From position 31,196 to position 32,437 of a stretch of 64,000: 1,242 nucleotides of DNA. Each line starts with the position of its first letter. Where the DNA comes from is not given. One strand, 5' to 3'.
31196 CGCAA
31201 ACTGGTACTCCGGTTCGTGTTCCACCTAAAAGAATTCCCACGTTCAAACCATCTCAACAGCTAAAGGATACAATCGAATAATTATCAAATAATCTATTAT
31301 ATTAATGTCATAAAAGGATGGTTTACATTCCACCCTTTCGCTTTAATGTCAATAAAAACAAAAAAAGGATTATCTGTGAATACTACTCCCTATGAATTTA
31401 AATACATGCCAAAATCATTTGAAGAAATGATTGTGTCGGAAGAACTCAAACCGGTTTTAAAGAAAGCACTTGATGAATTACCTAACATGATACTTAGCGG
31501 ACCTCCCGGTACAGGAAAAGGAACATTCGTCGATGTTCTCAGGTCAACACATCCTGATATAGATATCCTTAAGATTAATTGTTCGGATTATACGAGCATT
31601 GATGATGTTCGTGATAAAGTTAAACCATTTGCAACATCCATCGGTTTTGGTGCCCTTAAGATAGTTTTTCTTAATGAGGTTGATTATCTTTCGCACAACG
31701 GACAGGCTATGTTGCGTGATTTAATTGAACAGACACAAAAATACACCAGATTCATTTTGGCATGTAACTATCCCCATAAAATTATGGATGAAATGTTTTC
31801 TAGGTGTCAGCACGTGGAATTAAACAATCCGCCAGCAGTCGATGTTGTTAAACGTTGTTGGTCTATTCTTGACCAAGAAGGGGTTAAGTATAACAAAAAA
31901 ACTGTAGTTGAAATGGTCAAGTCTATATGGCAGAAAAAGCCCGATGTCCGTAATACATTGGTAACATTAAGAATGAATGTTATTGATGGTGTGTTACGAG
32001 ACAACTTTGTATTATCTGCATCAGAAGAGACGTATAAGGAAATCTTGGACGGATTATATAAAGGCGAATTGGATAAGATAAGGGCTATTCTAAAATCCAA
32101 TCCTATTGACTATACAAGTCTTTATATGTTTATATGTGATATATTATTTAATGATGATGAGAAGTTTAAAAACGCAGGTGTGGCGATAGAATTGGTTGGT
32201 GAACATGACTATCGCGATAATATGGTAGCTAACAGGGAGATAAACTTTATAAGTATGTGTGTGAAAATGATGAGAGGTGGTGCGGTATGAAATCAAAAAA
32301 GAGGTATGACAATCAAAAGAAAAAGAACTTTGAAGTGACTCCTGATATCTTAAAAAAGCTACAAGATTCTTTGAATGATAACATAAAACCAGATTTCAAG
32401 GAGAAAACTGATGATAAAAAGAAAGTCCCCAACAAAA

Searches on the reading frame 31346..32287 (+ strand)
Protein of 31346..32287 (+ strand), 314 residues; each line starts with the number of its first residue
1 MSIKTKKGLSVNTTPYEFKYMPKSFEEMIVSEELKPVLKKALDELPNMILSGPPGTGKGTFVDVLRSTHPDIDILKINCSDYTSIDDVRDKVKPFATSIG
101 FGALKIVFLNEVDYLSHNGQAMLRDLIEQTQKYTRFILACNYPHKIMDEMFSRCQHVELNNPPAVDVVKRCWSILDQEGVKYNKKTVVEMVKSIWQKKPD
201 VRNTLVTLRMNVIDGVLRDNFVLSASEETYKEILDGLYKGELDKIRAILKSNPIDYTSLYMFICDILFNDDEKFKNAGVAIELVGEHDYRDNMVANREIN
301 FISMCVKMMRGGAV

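Call 8: search_protein_families(library=phrogs, proteins=[window:31346-32287:+], max_evalue=0.00001)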
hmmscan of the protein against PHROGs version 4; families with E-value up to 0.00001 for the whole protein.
window:31346-32287:+ (314 aa): 3 families
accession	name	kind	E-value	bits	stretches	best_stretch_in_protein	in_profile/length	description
phrog_168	-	DNA, RNA and nucleotide metabolism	1.1e-56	193.8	1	17-309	12-308/314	clamp loader of DNA polymerase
phrog_5846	-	DNA, RNA and nucleotide metabolism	1.2e-23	85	1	15-208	5-199/380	clamp loader of DNA polymerase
phrog_11838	-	DNA, RNA and nucleotide metabolism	2e-17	64.4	1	18-286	9-284/420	clamp loader of DNA polymerase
